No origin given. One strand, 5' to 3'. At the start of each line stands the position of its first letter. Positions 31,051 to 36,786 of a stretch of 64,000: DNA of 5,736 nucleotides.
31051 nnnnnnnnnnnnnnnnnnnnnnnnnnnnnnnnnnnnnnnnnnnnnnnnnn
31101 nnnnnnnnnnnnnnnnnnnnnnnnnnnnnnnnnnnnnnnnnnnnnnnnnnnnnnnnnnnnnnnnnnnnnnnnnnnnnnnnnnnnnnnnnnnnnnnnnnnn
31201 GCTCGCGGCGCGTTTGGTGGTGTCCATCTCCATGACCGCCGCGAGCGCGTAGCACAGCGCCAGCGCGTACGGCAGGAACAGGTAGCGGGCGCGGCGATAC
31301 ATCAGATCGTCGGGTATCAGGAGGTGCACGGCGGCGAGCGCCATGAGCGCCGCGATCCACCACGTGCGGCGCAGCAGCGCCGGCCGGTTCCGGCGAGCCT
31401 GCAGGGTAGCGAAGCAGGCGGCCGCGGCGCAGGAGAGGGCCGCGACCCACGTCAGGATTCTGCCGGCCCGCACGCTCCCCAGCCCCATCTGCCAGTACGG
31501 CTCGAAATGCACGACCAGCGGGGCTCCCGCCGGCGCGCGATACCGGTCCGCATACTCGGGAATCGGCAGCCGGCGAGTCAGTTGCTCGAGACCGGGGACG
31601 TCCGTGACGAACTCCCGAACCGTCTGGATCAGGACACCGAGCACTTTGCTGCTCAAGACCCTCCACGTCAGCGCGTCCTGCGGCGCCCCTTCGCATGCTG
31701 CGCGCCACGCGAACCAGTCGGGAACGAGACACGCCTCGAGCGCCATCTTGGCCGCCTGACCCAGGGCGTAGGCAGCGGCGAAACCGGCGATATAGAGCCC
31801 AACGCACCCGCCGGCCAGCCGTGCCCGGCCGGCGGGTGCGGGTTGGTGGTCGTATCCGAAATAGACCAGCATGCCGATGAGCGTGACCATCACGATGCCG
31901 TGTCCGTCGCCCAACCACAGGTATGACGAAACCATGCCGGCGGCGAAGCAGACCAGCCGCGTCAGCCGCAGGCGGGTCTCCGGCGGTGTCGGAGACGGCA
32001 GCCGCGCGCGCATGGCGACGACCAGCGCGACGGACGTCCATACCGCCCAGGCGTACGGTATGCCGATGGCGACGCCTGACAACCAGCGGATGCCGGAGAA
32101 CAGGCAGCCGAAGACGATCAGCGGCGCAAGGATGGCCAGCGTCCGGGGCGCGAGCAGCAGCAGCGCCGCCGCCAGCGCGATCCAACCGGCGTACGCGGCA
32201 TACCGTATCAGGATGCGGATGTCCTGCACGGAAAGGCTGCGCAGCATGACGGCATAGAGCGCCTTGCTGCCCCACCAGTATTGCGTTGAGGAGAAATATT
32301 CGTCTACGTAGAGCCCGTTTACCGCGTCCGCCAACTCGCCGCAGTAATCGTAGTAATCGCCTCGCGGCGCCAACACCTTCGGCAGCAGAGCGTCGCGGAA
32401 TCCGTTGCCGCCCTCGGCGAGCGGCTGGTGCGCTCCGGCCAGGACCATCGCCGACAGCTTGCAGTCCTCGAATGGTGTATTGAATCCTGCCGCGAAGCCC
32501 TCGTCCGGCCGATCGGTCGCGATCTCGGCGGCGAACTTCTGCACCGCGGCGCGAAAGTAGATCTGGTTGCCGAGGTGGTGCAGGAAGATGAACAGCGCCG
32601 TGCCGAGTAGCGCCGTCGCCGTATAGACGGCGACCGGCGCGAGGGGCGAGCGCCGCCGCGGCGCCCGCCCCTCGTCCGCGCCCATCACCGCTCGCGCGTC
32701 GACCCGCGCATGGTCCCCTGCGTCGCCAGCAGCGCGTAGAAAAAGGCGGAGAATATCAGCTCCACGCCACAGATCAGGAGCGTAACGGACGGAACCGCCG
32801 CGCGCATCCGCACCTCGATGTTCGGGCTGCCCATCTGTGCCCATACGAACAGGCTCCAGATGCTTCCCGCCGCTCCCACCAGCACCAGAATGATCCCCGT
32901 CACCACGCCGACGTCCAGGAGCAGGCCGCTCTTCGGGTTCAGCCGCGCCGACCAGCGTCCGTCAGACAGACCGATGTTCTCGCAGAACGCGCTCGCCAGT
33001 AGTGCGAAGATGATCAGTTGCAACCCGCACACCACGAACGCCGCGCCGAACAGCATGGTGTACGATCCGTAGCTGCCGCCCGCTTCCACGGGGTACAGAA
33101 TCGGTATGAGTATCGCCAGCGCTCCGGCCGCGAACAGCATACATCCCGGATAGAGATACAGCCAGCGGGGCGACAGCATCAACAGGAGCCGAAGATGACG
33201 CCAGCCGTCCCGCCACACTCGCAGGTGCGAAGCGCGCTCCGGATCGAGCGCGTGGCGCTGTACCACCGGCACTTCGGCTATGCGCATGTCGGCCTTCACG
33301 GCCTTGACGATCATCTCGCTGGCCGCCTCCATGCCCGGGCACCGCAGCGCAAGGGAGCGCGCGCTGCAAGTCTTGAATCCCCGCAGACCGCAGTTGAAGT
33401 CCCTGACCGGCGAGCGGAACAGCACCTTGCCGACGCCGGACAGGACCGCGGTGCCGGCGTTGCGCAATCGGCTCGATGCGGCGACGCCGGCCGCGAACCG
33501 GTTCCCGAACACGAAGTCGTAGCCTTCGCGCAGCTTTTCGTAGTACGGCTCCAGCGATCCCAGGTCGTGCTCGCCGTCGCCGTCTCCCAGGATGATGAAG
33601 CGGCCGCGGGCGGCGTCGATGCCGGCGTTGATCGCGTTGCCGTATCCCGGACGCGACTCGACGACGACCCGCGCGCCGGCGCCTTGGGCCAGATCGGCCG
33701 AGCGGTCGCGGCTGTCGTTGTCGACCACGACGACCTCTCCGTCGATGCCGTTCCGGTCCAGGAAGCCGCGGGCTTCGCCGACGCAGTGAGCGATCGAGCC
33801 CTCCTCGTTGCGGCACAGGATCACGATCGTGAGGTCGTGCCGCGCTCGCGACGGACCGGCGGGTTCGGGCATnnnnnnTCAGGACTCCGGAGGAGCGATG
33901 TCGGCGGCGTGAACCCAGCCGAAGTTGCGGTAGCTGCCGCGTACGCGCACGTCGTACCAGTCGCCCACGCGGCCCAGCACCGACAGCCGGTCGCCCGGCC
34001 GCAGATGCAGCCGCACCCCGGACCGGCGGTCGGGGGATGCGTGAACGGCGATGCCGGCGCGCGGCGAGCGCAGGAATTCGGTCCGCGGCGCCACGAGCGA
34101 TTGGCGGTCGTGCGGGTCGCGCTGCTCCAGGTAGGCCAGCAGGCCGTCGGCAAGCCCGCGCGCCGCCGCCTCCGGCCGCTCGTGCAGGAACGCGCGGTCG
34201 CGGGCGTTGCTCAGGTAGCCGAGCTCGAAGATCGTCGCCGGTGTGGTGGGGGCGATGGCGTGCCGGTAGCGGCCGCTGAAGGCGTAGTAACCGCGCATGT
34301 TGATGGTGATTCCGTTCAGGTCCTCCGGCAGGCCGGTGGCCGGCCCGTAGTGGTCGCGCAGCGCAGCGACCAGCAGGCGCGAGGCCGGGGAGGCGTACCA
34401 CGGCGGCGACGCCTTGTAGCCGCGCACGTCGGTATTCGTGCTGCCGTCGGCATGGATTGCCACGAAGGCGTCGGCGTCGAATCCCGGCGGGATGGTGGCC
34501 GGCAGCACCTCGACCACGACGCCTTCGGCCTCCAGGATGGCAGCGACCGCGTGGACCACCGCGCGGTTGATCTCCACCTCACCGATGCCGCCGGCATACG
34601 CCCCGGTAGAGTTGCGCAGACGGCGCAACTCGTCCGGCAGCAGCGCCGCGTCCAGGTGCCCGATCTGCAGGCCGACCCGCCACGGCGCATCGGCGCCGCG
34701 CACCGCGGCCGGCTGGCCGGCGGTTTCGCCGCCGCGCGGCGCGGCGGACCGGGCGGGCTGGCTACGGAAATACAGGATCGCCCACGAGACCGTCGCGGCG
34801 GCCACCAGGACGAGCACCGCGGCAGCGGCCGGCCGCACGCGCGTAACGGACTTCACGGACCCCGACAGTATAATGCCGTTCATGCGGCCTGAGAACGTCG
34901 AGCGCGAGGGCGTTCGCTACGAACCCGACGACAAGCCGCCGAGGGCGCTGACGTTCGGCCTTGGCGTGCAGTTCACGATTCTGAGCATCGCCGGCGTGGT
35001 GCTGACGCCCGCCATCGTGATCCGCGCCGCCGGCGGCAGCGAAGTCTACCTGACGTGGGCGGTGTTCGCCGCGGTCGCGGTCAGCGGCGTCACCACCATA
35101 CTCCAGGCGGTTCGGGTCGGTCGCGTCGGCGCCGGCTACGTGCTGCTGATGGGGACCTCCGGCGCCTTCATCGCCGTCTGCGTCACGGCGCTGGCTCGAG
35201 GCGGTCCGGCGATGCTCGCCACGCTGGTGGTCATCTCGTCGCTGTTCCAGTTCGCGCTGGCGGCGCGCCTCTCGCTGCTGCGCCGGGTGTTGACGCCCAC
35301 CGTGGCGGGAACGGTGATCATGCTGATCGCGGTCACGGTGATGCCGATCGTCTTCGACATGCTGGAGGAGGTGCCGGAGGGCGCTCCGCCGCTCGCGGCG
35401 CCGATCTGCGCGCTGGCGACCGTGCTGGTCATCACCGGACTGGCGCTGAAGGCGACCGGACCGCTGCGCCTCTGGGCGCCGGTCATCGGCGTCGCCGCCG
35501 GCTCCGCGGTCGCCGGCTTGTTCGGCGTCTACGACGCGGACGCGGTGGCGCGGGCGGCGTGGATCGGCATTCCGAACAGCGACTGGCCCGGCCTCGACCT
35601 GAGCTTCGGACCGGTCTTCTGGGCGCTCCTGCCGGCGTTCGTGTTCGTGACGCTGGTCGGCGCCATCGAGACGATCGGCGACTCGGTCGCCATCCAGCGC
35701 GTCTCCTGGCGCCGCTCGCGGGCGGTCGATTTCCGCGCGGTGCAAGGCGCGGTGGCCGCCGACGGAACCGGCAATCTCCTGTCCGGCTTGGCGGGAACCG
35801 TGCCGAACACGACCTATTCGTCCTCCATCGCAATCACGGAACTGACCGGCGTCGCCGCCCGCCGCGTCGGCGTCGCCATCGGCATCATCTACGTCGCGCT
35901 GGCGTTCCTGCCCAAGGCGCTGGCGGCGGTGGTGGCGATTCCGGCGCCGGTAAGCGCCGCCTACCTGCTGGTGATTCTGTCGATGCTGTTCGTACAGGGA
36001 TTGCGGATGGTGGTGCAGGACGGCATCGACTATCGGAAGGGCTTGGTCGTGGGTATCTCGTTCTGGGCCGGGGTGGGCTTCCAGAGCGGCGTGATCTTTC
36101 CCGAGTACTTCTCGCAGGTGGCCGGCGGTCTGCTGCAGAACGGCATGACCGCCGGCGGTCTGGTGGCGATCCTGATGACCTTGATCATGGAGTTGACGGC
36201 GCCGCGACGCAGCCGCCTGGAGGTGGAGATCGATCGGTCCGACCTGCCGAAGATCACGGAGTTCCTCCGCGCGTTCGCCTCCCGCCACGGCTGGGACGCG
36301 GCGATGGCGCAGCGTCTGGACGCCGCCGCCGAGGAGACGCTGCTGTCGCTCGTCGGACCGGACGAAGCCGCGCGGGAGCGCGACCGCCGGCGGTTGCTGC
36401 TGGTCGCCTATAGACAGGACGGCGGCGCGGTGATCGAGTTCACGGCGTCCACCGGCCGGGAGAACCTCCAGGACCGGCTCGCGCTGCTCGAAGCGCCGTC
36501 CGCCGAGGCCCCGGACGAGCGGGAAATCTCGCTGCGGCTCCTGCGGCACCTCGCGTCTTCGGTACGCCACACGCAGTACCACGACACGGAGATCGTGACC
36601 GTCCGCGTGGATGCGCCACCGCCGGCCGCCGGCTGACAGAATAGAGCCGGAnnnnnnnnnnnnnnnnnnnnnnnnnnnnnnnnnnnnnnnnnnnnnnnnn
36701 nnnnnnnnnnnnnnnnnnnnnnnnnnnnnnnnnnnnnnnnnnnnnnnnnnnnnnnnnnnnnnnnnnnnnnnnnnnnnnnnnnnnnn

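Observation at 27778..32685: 1635-aa four-part fusion: unknown polytopic module + GT-C + duplicated Cys module + CE4 deacetylase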

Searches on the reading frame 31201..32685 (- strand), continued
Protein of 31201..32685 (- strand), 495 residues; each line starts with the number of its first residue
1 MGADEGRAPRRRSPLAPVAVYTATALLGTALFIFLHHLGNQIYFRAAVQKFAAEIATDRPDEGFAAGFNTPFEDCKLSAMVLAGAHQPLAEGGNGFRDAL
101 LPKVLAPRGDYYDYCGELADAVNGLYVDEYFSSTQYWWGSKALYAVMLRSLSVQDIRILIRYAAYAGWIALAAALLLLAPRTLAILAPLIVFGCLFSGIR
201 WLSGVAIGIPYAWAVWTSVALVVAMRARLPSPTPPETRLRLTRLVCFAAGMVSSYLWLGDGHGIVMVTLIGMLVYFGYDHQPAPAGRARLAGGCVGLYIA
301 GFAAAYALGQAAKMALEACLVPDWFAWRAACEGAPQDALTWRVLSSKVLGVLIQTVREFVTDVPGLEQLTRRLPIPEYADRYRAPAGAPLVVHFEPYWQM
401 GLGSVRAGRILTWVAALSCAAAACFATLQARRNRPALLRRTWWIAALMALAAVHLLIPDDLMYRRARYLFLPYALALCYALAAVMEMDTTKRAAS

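Call 76: find_encoding_contigs(protein=P0166, flank=10000, max_places=1)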
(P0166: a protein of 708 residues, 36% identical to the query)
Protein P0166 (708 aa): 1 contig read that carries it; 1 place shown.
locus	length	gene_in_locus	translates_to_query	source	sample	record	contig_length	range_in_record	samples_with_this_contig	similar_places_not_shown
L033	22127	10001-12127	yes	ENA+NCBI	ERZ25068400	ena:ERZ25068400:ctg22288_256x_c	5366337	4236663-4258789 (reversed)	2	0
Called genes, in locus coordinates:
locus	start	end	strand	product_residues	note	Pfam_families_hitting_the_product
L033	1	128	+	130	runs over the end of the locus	PF10066:DUF2304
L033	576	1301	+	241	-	PF13489:Methyltransf_23 (weak), PF01209:Ubie_methyltran (weak), PF05175:MTS, PF08241:Methyltransf_11, PF08242:Methyltransf_12, PF13649:Methyltransf_25, PF13847:Methyltransf_31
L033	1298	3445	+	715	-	-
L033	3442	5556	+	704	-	-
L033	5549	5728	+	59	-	-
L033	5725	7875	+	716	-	-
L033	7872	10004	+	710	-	-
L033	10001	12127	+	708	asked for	-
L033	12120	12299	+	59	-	-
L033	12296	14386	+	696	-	-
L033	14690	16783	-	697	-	-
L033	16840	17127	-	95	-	-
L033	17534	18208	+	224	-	PF13640:2OG-FeII_Oxy_3 (weak)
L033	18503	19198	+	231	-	-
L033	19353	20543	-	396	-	-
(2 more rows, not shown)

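Call 77: find_encoding_contigs(protein=P0219, flank=10000, max_places=1)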
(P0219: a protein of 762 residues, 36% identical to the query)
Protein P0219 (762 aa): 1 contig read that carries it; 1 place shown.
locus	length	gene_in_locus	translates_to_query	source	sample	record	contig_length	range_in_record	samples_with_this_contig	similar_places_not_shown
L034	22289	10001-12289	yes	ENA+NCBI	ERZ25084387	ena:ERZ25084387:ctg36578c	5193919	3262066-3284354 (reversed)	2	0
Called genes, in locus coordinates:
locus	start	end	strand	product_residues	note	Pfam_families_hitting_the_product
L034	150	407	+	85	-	PF07798:CCDC90-like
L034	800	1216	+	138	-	-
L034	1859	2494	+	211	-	PF12760:Zn_ribbon_IS1595 (weak)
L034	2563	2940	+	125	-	PF07798:CCDC90-like (weak)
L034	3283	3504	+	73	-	-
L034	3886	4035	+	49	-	-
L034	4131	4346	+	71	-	-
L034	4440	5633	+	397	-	PF00005:ABC_tran, PF14524:Wzt_C (weak)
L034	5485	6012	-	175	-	-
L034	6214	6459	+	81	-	-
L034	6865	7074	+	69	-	-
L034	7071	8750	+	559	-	PF02543:Carbam_trans_N, PF16861:Carbam_trans_C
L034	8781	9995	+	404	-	PF00535:Glycos_transf_2, PF26629:GT2_TM_C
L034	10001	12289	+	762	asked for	-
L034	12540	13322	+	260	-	PF01061:ABC2_membrane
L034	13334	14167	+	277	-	PF13489:Methyltransf_23, PF07021:MetW (weak), PF08241:Methyltransf_11, PF08242:Methyltransf_12 (weak), PF13649:Methyltransf_25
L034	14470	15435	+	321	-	PF00535:Glycos_transf_2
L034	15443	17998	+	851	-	PF13439:Glyco_transf_4, PF13579:Glyco_trans_4_4, PF20706:GT4-conflict (weak), PF00534:Glycos_transf_1, PF13692:Glyco_trans_1_4, PF13641:Glyco_tranf_2_3, PF00535:Glycos_transf_2, PF10111:Glyco_tranf_2_2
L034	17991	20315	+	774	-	PF00535:Glycos_transf_2, PF10111:Glyco_tranf_2_2 (weak), PF13641:Glyco_tranf_2_3 (weak), PF13439:Glyco_transf_4, PF20706:GT4-conflict, PF00534:Glycos_transf_1, PF13692:Glyco_trans_1_4, PF13524:Glyco_trans_1_2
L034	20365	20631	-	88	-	PF15738:YafQ_toxin, PF05016:ParE_toxin (weak)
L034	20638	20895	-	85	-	PF04221:RelB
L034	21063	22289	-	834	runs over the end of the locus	PF01663:Phosphodiest (faint), PF00884:Sulfatase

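Call 88: fold_search(model_id=the predicted structure, library=viral)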
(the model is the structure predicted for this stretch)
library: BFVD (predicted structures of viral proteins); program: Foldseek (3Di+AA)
matches with E <= 10: 183; with E <= 0.001: 0
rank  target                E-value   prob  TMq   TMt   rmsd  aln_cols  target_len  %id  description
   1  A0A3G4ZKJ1            8.3e-02  0.14  0.11  0.11  23.5       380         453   11  MFS transporter [Terrestrivirus sp.]
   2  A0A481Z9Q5            3.5e-01  0.20  0.11  0.18  23.6       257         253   11  Transmembrane protein [Pithovirus LCPAC302]
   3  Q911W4                4.2e-01  0.12  0.11  0.12  24.0       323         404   13  Polyprotein (Fragment) [Pea seed-borne mosaic virus]
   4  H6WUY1                8.7e-01  0.08  0.14  0.15  18.0       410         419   14  UL43 [Gallid alphaherpesvirus 2]
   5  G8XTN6                8.7e-01  0.08  0.12  0.13  20.9       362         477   11  Envelope protein US28 [Simian cytomegalovirus (strain Colburn)]
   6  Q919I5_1              9.1e-01  0.09  0.12  0.08  26.1       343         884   12  Uncharacterized protein [Culex nigripalpus nucleopolyhedrovirus (isolate Florida/1997)]
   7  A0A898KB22            9.9e-01  0.25  0.13  0.27  13.1       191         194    9  (no name in the UniProt tables at hand)
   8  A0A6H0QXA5            1.1e+00  0.06  0.13  0.10  23.3       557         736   13  Membrane protein ORF64 [Cyprinid herpesvirus 2]
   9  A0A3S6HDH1            1.1e+00  0.06  0.13  0.06  28.1       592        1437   15  (no name in the UniProt tables at hand)
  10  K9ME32                1.1e+00  0.06  0.12  0.08  45.1       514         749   10  (no name in the UniProt tables at hand)
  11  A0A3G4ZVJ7            1.1e+00  0.06  0.10  0.14  29.5       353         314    6  Sel1 repeat protein [Edafosvirus sp.]
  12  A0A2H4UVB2            1.2e+00  0.10  0.14  0.16  21.8       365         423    9  LMBR1-like membrane protein [Bodo saltans virus]
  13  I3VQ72                1.3e+00  0.07  0.12  0.14  24.0       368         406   11  B78 [miniopterid betaherpesvirus 1]
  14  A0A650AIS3            1.3e+00  0.08  0.11  0.08  18.0       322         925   14  (no name in the UniProt tables at hand)
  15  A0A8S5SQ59            1.4e+00  0.06  0.10  0.09  24.3       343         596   14  Tail tape measure (Fragment) [Siphoviridae sp. ctTaQ5]
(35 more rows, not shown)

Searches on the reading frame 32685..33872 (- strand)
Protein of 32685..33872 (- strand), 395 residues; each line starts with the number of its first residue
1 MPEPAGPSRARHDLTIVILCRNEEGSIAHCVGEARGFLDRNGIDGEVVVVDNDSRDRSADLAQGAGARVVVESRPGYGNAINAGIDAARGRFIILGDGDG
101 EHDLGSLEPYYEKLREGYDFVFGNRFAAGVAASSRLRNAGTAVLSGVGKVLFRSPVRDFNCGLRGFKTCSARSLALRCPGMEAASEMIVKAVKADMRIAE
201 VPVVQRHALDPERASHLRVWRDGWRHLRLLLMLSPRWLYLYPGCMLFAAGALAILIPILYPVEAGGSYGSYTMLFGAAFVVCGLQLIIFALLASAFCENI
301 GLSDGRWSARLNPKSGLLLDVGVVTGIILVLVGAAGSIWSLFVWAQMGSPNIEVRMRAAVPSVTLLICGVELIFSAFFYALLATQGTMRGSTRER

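Call 25: search_protein_families(library=pfam, proteins=[window:32685-33872:-], max_evalue=0.001)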
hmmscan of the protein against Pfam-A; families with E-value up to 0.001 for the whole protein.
window:32685-33872:- (395 aa): 1 family
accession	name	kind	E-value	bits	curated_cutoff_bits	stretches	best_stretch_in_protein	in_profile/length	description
PF00535.33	Glycos_transf_2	-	1.3e-19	71.2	23.3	1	15-131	1-121/168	Glycosyl transferase family 2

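Call 51: search_solved_structures(query=window:32685-33872:-, max_evalue=0.001)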
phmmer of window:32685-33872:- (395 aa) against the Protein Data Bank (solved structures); distinct sequences matched with E-value up to 0.001: 10.
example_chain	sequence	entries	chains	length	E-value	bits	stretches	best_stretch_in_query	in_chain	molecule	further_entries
5eke_A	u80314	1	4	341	2.3e-06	29.9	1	8-126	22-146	Uncharacterized glycosyltransferase sll0501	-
5ekp_C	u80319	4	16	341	2.9e-06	29.6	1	8-126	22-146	Uncharacterized glycosyltransferase sll0501 | Glycosyltransferase sll0501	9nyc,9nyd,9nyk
9nye_A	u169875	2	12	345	3e-06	29.5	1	8-126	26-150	Glycosyltransferase sll0501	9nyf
9hwj_A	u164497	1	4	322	4.8e-06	28.9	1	14-293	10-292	Undecaprenyl-phosphate 4-deoxy-4-formamido-L-arabinose transferase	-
9bhc_C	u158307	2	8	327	6.5e-06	28.4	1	14-293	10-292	Undecaprenyl-phosphate 4-deoxy-4-formamido-L-arabinose transferase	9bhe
5mlz_A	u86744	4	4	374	7e-06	28.3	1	38-191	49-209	Dolichol monophosphate mannose synthase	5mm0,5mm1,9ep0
8vxh_A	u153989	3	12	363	8.9e-06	28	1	14-293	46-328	Undecaprenyl-phosphate 4-deoxy-4-formamido-L-arabinose transferase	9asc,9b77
9omm_A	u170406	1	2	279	1.4e-05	27.3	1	12-147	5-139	Glycosyltransferase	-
9omh_A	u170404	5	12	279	1.4e-05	27.3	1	12-147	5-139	Glycosyltransferase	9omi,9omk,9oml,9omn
9omj_A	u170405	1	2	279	1.6e-05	27.2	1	12-147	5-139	Glycosyltransferase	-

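Call 70: search_protein_families(library=pfam, proteins=[window:32685-33872:-], max_evalue=1)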
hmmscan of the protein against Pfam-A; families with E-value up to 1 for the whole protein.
window:32685-33872:- (395 aa): 3 families
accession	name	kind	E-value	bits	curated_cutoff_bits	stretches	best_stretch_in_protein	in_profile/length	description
PF00535.33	Glycos_transf_2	-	1.3e-19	71.2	23.3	1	15-131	1-121/168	Glycosyl transferase family 2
PF13641.12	Glyco_tranf_2_3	-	0.069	13.6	27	1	13-123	2-121/230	Glycosyltransferase like family 2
PF14272.11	Gly_rich_SFCGS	-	0.16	12.4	27.3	0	68-97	2-31/114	Glycine-rich SFCGS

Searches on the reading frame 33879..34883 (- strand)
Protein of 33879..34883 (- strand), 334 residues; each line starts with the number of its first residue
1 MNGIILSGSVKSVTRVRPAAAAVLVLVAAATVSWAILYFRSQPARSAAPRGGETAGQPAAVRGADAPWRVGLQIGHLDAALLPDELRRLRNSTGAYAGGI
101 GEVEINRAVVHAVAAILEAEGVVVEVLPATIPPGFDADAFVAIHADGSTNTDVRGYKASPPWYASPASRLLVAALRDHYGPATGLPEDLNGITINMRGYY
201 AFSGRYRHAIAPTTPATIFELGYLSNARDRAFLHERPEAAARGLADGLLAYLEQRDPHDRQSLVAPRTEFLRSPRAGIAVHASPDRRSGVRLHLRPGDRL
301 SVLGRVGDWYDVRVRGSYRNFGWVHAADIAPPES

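Call 25: search_protein_families(library=pfam, proteins=[window:33879-34883:-], max_evalue=0.001)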
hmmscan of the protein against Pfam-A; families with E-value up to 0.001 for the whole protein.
window:33879-34883:- (334 aa): 2 families
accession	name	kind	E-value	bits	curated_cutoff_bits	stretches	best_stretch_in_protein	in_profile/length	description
PF01520.23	Amidase_3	-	5.9e-09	36.7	27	1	92-248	11-172/174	N-acetylmuramoyl-L-alanine amidase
PF08239.17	SH3_3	-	4.9e-08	33.5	27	1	278-329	3-53/54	Bacterial SH3 domain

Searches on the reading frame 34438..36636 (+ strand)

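Call 25: search_protein_families(library=pfam, proteins=[window:34438-36636:+], max_evalue=0.001)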
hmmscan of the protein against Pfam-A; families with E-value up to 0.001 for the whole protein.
window:34438-36636:+ (732 aa): 1 family
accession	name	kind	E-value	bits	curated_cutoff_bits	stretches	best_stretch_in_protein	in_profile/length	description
PF00860.26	Xan_ur_permease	-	2.8e-46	158.4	27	1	175-547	6-382/389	Permease family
